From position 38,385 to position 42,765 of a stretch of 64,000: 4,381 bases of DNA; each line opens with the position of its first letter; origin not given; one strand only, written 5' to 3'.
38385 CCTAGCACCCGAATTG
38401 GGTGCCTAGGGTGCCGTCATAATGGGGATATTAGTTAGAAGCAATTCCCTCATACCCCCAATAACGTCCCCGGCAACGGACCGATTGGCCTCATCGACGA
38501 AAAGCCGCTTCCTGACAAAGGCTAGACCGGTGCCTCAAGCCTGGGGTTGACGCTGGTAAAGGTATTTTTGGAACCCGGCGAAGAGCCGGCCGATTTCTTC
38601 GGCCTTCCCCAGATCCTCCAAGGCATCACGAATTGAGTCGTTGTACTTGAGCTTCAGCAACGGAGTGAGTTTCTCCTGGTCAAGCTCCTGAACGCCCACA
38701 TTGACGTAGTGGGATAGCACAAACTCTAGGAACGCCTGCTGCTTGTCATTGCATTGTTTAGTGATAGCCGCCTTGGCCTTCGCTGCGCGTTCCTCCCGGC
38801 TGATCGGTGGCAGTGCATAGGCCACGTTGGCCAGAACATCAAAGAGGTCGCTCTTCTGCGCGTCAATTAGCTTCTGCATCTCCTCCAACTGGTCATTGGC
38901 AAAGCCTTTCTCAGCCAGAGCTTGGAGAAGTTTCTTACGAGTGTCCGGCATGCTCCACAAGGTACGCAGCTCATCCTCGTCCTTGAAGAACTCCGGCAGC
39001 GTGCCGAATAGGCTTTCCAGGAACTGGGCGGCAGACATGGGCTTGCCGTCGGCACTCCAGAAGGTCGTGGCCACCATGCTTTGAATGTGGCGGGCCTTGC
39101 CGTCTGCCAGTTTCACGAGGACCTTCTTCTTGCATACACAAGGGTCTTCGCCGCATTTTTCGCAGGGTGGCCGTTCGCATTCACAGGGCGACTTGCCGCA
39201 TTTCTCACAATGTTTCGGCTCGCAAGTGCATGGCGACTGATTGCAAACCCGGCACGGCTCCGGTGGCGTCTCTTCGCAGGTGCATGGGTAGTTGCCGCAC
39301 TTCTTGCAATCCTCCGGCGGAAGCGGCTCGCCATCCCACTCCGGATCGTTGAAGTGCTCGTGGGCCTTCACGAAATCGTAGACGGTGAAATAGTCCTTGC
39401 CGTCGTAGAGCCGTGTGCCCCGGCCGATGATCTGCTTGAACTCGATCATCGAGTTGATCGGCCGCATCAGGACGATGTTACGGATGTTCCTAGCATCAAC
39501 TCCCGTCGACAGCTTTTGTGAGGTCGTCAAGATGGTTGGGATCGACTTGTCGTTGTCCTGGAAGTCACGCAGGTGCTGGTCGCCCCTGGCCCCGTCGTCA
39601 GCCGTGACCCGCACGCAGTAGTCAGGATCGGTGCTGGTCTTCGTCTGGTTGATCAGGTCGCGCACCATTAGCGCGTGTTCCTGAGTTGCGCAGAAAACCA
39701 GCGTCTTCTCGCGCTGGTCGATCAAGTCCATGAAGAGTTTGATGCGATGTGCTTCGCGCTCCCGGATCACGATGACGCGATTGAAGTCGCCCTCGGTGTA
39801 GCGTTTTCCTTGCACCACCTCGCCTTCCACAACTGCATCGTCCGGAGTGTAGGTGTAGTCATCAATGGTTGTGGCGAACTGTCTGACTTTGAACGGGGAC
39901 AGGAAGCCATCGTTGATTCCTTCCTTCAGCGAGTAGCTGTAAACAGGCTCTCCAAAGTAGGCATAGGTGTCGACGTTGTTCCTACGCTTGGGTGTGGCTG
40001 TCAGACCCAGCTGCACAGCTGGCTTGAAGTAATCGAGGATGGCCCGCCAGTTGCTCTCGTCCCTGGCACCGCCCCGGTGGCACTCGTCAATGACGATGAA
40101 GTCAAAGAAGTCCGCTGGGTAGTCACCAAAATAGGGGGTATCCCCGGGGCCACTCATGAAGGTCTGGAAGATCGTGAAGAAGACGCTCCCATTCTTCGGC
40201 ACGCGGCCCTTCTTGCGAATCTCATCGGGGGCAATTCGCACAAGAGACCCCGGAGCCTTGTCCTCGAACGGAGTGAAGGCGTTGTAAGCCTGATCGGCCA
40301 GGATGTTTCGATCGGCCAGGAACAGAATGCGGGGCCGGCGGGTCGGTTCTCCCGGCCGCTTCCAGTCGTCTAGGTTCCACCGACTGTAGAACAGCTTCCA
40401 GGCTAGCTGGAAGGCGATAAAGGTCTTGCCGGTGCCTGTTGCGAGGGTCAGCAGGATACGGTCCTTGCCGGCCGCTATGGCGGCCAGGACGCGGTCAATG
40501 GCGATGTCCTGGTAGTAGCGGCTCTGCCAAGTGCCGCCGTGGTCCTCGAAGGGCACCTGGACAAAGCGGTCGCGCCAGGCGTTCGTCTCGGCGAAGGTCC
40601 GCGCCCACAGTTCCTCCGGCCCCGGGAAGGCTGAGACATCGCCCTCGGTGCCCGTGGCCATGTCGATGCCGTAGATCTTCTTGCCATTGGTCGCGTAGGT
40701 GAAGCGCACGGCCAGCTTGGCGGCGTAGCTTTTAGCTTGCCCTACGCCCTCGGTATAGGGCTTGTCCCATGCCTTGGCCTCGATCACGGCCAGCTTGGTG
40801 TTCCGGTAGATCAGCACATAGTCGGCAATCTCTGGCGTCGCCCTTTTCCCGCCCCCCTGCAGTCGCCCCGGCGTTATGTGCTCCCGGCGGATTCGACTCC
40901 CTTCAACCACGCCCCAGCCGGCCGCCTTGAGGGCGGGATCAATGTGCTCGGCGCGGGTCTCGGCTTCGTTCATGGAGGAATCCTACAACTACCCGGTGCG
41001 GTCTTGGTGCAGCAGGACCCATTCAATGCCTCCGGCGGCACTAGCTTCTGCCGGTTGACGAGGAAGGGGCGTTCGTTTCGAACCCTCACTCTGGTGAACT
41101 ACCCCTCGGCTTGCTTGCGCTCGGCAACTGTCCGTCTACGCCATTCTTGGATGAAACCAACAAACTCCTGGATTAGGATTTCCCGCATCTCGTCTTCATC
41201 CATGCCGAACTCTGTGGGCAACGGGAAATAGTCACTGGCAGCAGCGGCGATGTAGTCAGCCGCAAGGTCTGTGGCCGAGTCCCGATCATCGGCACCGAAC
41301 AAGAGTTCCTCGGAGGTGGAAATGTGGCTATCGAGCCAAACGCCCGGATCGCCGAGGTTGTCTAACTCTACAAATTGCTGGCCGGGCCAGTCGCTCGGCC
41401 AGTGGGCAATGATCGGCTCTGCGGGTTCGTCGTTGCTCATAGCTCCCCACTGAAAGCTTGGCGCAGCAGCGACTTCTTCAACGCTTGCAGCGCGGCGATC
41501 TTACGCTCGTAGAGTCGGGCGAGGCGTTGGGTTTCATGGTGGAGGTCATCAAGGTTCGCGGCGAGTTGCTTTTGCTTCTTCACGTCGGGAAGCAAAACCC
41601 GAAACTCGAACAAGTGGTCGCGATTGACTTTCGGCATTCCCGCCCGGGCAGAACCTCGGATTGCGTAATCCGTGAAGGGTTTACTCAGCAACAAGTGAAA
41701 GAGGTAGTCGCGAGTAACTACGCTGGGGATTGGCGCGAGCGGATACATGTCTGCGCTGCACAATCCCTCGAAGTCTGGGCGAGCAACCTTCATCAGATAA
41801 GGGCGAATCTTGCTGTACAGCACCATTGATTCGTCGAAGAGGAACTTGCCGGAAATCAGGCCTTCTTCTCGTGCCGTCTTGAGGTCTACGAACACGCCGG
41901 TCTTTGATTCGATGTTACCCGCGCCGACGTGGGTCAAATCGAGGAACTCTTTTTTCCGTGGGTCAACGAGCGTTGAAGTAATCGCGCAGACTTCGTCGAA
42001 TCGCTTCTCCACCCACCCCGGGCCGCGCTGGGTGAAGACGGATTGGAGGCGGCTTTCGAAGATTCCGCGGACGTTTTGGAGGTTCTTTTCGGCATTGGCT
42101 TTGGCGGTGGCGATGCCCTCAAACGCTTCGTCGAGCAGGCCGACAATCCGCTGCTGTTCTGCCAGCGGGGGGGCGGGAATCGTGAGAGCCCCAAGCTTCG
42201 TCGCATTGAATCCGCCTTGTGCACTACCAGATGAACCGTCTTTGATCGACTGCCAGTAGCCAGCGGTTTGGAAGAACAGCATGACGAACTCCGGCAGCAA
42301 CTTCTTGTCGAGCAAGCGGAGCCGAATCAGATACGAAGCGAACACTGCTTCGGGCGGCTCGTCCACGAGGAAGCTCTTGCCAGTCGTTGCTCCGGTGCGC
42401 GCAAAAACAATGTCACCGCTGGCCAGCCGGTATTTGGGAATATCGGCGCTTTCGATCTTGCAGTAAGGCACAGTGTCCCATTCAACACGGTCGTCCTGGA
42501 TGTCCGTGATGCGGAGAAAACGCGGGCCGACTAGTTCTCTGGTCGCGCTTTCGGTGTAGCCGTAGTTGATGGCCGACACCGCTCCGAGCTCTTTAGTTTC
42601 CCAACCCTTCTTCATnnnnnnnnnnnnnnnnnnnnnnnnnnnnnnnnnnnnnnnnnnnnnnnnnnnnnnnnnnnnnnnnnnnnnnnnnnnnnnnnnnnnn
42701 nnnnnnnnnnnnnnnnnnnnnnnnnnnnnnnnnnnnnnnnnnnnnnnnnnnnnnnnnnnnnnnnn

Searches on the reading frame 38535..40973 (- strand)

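Call 46: search_protein_families(library=pfam, proteins=[window:38535-40973:-], max_evalue=0.001)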
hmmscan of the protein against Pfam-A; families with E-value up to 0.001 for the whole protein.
window:38535-40973:- (812 aa): 6 families
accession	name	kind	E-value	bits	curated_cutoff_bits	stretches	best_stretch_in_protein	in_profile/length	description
PF04851.21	ResIII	-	9.5e-36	123.6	22.5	1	151-330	4-164/164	Type III restriction enzyme, res subunit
PF08463.15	EcoEI_R_C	-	2.7e-32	112.6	24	1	650-806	2-163/163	EcoEI R protein C-terminal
PF18766.7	SWI2_SNF2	-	1.7e-15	57.8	26.7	1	155-361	2-188/221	SWI2/SNF2 ATPase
PF00270.35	DEAD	-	5.4e-10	39.7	26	1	155-332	4-163/167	DEAD/DEAH box helicase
PF00271.37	Helicase_C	-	6.3e-07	30.1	23.5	1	411-521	3-108/110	Helicase conserved C-terminal domain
PF04313.20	HSDR_N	-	3.1e-05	24.4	25.1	0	2-103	3-190/198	Type I restriction enzyme R protein N terminus (HSDR_N)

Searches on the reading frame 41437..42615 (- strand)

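Call 83: search_protein_families(library=pfam, proteins=[window:41437-42615:-], max_evalue=0.001)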
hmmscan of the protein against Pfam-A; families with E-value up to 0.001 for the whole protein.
window:41437-42615:- (392 aa): 1 family
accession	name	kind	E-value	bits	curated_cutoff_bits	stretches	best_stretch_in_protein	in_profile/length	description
PF01420.25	Methylase_S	-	1.6e-23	84.2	22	2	3-169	2-157/168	Type I restriction modification DNA specificity domain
